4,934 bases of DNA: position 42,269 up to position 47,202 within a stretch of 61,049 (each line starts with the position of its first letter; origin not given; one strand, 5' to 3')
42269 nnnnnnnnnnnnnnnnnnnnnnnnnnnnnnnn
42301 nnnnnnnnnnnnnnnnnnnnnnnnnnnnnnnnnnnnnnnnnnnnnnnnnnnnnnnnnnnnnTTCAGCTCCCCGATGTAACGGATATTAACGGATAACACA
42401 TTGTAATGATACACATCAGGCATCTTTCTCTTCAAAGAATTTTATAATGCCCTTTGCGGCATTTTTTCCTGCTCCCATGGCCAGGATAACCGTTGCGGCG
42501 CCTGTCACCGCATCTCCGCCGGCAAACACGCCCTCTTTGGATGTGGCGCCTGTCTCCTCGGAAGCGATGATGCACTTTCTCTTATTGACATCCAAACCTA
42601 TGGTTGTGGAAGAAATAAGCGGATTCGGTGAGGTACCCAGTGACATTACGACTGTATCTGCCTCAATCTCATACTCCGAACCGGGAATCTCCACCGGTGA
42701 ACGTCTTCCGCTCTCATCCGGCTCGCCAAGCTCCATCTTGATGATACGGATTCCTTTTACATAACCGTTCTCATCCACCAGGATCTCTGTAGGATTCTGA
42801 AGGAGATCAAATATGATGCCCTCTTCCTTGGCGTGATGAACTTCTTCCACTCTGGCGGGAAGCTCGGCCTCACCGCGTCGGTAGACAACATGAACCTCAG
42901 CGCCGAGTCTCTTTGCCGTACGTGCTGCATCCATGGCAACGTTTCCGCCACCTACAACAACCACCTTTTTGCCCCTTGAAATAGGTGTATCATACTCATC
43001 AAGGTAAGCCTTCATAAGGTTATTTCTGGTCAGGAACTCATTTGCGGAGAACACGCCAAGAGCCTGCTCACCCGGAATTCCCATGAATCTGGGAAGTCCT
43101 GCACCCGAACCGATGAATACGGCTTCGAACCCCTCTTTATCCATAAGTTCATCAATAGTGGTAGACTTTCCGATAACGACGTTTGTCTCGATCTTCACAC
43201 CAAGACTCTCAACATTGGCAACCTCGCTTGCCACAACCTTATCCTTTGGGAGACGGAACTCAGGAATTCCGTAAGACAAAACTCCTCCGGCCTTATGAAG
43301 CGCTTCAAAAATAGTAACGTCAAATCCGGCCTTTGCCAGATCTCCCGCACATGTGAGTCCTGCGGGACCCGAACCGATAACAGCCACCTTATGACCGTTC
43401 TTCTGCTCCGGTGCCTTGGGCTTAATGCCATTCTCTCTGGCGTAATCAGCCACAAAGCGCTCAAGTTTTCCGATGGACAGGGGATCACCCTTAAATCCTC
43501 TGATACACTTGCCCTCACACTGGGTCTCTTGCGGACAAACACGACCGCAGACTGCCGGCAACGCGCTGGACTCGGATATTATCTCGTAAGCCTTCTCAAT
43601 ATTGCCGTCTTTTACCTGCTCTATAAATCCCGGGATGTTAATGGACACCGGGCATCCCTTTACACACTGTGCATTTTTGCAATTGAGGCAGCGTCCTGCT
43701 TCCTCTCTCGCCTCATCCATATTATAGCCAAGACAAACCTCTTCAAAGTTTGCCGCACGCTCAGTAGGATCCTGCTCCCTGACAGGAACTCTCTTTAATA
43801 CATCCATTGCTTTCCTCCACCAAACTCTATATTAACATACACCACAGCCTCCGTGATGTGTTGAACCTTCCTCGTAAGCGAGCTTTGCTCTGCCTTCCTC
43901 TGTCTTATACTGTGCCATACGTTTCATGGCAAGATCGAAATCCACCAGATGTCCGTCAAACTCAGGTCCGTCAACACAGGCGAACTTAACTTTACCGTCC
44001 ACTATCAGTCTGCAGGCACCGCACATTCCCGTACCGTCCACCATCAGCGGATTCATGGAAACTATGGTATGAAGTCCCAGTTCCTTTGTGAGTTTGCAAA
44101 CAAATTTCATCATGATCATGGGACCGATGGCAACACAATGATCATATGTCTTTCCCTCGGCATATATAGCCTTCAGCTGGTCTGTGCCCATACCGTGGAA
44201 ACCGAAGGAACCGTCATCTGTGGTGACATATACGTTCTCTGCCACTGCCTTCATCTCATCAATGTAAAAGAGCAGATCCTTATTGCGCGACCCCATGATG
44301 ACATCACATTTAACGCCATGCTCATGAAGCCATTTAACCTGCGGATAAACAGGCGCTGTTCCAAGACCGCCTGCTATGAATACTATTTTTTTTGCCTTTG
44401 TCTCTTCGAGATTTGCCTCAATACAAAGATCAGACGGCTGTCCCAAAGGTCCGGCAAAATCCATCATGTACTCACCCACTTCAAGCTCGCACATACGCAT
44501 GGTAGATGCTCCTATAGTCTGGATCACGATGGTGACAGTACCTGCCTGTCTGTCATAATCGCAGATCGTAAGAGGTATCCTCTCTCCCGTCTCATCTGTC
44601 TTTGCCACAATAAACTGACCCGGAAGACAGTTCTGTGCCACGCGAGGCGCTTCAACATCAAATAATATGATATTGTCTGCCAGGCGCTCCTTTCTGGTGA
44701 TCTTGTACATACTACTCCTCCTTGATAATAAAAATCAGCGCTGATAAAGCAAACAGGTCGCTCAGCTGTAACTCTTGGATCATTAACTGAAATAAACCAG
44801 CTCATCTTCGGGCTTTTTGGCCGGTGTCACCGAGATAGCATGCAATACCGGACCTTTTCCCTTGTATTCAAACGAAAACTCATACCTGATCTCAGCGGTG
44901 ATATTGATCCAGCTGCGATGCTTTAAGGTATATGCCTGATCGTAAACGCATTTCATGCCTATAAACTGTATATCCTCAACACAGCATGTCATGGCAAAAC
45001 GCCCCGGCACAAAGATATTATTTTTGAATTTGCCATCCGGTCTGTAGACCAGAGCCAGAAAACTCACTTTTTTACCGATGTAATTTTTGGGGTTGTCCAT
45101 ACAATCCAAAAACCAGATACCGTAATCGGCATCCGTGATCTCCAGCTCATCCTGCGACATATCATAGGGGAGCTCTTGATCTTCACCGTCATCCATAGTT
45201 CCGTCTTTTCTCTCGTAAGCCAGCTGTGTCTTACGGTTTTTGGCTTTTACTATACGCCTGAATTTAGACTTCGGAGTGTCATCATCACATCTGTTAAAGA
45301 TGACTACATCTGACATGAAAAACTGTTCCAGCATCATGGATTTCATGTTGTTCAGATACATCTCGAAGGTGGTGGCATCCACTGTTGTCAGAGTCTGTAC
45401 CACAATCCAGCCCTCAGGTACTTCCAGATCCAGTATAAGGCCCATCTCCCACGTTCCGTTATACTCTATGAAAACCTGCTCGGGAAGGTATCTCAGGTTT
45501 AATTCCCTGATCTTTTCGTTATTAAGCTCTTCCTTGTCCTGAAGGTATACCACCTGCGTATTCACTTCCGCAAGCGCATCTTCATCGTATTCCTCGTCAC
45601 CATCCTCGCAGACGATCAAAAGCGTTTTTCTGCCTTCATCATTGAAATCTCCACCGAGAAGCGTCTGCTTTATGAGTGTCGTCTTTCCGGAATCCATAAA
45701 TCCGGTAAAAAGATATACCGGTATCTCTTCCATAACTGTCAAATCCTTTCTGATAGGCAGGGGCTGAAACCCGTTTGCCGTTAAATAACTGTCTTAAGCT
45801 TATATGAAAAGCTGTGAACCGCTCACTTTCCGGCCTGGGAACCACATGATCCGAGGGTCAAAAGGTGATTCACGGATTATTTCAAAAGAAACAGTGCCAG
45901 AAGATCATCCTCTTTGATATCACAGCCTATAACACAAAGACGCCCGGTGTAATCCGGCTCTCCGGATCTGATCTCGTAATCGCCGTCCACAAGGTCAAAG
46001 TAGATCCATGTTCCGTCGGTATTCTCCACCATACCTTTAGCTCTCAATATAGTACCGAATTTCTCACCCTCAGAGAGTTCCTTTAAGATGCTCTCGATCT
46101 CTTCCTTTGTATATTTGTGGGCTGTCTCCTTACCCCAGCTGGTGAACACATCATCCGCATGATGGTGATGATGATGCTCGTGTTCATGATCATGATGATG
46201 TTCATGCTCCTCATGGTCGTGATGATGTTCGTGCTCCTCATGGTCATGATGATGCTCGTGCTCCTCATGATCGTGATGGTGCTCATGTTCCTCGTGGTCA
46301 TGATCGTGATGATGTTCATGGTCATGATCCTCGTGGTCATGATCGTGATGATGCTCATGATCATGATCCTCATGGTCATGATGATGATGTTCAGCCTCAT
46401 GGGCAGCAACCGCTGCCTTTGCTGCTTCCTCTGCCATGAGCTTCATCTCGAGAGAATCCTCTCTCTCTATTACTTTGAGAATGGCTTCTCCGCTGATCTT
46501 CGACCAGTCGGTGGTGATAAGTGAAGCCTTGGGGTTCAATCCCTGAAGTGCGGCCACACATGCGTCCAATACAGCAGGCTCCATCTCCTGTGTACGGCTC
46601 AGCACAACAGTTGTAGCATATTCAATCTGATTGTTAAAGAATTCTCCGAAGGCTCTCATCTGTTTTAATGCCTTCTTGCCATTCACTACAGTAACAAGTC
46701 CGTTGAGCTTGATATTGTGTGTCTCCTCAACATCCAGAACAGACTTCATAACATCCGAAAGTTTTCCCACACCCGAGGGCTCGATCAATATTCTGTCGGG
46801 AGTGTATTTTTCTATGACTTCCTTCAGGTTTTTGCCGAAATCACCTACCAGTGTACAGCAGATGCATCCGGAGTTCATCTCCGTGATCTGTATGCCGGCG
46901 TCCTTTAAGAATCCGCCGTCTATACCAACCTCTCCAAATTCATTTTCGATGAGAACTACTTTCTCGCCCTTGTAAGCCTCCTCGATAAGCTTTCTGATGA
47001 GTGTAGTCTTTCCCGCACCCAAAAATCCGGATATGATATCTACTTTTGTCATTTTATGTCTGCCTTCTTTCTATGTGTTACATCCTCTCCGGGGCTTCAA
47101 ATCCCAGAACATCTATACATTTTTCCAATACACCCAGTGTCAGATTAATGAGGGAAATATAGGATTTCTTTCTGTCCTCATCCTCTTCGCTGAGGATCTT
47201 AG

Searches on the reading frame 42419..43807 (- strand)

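Call 68: search_protein_families(library=pfam, proteins=[window:42419-43807:-], max_evalue=0.00001)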
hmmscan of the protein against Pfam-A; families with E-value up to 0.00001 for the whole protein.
window:42419-43807:- (463 aa): 13 families
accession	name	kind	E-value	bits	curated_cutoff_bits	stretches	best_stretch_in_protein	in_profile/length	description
PF14691.11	Fer4_20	-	1.5e-43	147.6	25.8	1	17-127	1-112/113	Dihydroprymidine dehydrogenase domain II, 4Fe-4S cluster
PF07992.20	Pyr_redox_2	-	1.1e-35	123.9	26.1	1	140-447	2-291/291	Pyridine nucleotide-disulphide oxidoreductase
PF00070.33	Pyr_redox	-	1.7e-13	51.3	22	1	281-355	1-79/82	Pyridine nucleotide-disulphide oxidoreductase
PF13738.12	Pyr_redox_3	-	1.7e-12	47.7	30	1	276-431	161-305/305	Pyridine nucleotide-disulphide oxidoreductase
PF13450.12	NAD_binding_8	-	1.6e-09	38.4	21.9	1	143-177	1-35/68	NAD(P)-binding Rossmann-like domain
PF03486.20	HI0933_like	-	1.3e-07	31.8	50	0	140-174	2-36/244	HI0933-like protein Rossmann domain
PF12831.13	FAD_oxidored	-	1.6e-07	31.4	27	0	141-180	2-41/416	FAD dependent oxidoreductase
PF13241.12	NAD_binding_7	-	4.4e-07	30.9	22.1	0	278-321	6-49/104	Putative NAD(P)-binding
PF01262.27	AlaDh_PNT_C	-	1.1e-06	28.6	23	1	280-312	29-61/214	Alanine dehydrogenase/PNT, C-terminal domain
PF00890.30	FAD_binding_2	-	3.1e-06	27.1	20.4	0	141-175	2-36/414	FAD binding domain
PF01494.25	FAD_binding_3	-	3.4e-06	27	22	0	140-171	3-34/349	FAD binding domain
PF01946.23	Thi4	-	6.5e-06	26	26.2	0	140-180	19-60/235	Thi4 family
PF01134.28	GIDA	-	8e-06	25.6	22.1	0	140-205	1-65/391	Glucose inhibited division protein A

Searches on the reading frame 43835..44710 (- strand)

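Call 68: search_protein_families(library=pfam, proteins=[window:43835-44710:-], max_evalue=0.00001)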
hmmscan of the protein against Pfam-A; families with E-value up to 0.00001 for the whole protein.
window:43835-44710:- (292 aa): 1 family
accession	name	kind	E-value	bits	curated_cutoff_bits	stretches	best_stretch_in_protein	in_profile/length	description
PF10418.14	DHODB_Fe-S_bind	-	4.4e-12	46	23.9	1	221-256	2-40/41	Iron-sulfur cluster binding domain of dihydroorotate dehydrogenase B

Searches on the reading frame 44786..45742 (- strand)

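Call 68: search_protein_families(library=pfam, proteins=[window:44786-45742:-], max_evalue=0.00001)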
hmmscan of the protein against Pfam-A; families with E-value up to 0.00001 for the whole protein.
window:44786-45742:- (319 aa): 2 families
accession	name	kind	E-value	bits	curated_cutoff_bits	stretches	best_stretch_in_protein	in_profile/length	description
PF21537.2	DUF1980_C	-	3.1e-24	85.7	25.9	1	188-317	12-140/141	DUF1980 C-terminal domain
PF02492.25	cobW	-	2.7e-11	43.8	20.7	1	8-169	1-173/180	CobW/HypB/UreG, nucleotide-binding domain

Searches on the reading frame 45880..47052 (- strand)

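Call 68: search_protein_families(library=pfam, proteins=[window:45880-47052:-], max_evalue=0.00001)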
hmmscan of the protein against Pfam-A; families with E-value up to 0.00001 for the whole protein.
window:45880-47052:- (391 aa): 2 families
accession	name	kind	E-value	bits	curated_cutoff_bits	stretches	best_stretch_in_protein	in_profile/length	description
PF02492.25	cobW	-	1.2e-39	136.2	20.7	1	4-178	2-178/180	CobW/HypB/UreG, nucleotide-binding domain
PF07683.19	CobW_C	-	6.7e-06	26.3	22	0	305-388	3-90/94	Cobalamin synthesis protein cobW C-terminal domain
